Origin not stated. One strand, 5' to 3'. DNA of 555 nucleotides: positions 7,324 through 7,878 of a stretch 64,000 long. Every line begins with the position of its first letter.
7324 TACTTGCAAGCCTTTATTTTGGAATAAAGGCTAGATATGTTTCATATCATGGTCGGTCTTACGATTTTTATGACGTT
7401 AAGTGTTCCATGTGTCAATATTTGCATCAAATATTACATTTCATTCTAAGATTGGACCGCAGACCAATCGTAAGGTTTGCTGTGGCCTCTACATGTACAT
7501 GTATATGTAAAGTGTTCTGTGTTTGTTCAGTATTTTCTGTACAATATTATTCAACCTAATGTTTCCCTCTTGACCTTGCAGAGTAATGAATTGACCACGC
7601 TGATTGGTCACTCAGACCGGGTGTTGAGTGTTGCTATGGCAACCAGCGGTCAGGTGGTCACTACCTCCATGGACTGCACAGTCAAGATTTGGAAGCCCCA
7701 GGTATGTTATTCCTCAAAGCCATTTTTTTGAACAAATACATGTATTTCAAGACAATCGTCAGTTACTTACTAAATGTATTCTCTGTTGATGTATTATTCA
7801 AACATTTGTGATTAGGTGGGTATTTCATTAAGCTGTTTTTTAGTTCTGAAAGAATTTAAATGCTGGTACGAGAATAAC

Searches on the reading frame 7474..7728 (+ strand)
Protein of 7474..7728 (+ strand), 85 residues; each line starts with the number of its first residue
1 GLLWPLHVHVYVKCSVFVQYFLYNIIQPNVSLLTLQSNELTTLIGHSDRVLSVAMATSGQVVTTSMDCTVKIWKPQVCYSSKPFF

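Call 25: search_protein_families(library=pfam, proteins=[window:7474-7728:+], max_evalue=0.1)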
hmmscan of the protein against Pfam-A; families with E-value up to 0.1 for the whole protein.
window:7474-7728:+ (85 aa): 16 families
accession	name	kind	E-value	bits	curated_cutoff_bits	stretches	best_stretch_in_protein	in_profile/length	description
PF00400.38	WD40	-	7.1e-08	33.1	27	1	39-73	3-38/39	WD domain, G-beta repeat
PF24817.1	WD40_WDHD1_1st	-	8.7e-06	25.6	109.9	1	34-75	114-157/291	WDHD1 first WD40 domain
PF25173.1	Beta-prop_WDR3_1st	-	6.7e-05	23.1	154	1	37-74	103-141/184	WDR3 first beta-propeller domain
PF25174.1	Beta-prop_THOC3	-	0.00022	20.8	305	1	37-74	36-75/272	THOC3 beta-propeller domain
PF24814.1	WD40_Prp19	-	0.00037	20.1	320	1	37-76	39-79/281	Prp19 WD40 domain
PF25048.1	Beta-prop_TEP1_C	-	0.00077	19.8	32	1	46-75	1-29/73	TEP-1 C-terminal beta-propeller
PF24807.1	WD40_CDC20-Fz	-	0.00084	19.2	200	1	37-73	255-292/292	CDC20/Fizzy WD40 domain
PF25172.1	Beta-prop_WDR3_2nd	-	0.0066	16.1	140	1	36-76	68-110/293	WDR3 second beta-propeller domain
PF25047.1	Beta-prop_TEP1_2nd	-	0.0086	15.7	89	1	36-75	166-204/255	TEP-1 second beta-propeller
PF20426.4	NBCH_WD40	-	0.024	13.9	50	1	43-74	120-152/350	Neurobeachin beta propeller domain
PF25168.1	Beta-prop_WDR36-Utp21_2nd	-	0.039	13.7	84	1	42-74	235-268/335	WDR36/Utp21 second beta-propeller domain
PF24805.1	EIF3I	-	0.044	13.3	200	1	37-75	42-81/324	EIF3I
PF24782.2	WD40_MABP1-WDR62_2nd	-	0.055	12.9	290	1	27-74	291-340/341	MABP1/WDR62 second WD40 domain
PF23869.1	Beta-prop_WDR75_1st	-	0.069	12.8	45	1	40-74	28-64/292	WD repeat-containing protein 75 first beta-propeller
PF23760.1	Beta-prop_DCAF12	-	0.078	12.3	27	1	38-74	103-139/381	DDB1- and CUL4-associated factor 12 beta propeller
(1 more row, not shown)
